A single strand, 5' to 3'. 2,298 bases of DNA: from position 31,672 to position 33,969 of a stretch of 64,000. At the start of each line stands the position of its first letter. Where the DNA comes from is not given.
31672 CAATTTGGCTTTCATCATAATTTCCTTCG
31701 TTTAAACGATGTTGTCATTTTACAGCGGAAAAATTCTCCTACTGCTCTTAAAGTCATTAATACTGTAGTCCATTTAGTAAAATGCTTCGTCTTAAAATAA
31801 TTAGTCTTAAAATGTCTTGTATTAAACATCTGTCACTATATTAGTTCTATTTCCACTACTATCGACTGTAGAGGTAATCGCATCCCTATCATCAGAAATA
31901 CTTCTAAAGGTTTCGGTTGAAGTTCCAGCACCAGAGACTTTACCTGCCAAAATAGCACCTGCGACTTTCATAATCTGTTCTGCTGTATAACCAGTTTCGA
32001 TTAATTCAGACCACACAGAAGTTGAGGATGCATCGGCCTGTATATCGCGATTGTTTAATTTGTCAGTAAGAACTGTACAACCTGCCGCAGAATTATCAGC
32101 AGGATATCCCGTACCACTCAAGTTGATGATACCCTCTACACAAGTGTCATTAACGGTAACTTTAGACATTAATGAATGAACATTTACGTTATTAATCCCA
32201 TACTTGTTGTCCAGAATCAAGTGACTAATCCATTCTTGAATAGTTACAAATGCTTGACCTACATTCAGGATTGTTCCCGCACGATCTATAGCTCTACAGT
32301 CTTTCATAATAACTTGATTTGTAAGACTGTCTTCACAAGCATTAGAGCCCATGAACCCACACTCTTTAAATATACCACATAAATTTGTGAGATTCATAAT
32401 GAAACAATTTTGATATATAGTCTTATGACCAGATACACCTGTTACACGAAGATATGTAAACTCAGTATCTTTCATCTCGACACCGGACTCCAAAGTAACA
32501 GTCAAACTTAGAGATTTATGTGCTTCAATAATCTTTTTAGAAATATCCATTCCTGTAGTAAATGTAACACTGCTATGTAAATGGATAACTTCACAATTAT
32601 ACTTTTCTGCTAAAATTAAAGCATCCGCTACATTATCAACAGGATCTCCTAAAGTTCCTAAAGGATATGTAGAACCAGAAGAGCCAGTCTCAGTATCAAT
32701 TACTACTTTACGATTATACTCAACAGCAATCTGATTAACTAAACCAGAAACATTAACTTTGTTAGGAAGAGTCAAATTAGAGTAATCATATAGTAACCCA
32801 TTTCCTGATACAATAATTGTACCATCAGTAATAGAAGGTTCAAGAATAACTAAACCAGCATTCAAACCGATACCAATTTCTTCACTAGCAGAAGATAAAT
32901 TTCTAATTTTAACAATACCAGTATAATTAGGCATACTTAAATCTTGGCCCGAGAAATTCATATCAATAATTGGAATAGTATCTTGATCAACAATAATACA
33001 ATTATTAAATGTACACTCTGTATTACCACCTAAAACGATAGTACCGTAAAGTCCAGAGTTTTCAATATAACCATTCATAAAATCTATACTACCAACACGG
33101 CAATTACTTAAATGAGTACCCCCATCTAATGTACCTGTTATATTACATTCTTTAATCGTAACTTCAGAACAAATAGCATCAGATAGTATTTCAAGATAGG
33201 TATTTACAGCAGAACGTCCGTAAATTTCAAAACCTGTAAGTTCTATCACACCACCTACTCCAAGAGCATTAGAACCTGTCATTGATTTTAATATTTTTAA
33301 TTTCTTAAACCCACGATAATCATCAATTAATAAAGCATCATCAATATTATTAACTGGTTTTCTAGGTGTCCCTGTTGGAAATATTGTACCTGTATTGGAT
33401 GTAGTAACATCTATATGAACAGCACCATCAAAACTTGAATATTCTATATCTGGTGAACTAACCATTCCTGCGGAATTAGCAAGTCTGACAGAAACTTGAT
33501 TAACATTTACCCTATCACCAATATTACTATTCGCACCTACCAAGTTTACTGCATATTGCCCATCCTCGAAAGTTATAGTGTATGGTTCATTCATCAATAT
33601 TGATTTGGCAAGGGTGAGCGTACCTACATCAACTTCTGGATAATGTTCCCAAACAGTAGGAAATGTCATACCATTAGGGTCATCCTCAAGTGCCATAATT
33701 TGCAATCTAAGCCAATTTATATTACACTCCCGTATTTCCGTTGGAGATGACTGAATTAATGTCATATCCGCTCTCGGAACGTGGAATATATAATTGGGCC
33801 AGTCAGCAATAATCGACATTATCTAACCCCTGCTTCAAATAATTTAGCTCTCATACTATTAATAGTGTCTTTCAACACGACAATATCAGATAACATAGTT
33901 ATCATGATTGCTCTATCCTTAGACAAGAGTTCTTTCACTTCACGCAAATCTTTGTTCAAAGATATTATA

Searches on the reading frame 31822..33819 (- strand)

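Call 8: search_protein_families(library=pfam, proteins=[window:31822-33819:-], max_evalue=0.01)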
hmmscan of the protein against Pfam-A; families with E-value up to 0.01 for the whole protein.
window:31822-33819:- (665 aa): 2 families
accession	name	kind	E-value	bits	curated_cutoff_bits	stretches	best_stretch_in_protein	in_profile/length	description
PF13599.13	Pentapeptide_4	-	0.0049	17.3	38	0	212-276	13-73/78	Pentapeptide repeat region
PF23894.2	LD_SV2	-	0.0086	16.8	29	0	436-511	14-88/92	SV2A/B/C luminal domain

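Call 9: search_protein_families(library=phrogs, proteins=[window:31822-33819:-], max_evalue=0.001)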
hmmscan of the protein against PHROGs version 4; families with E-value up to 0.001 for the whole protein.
window:31822-33819:- (665 aa): 0 families
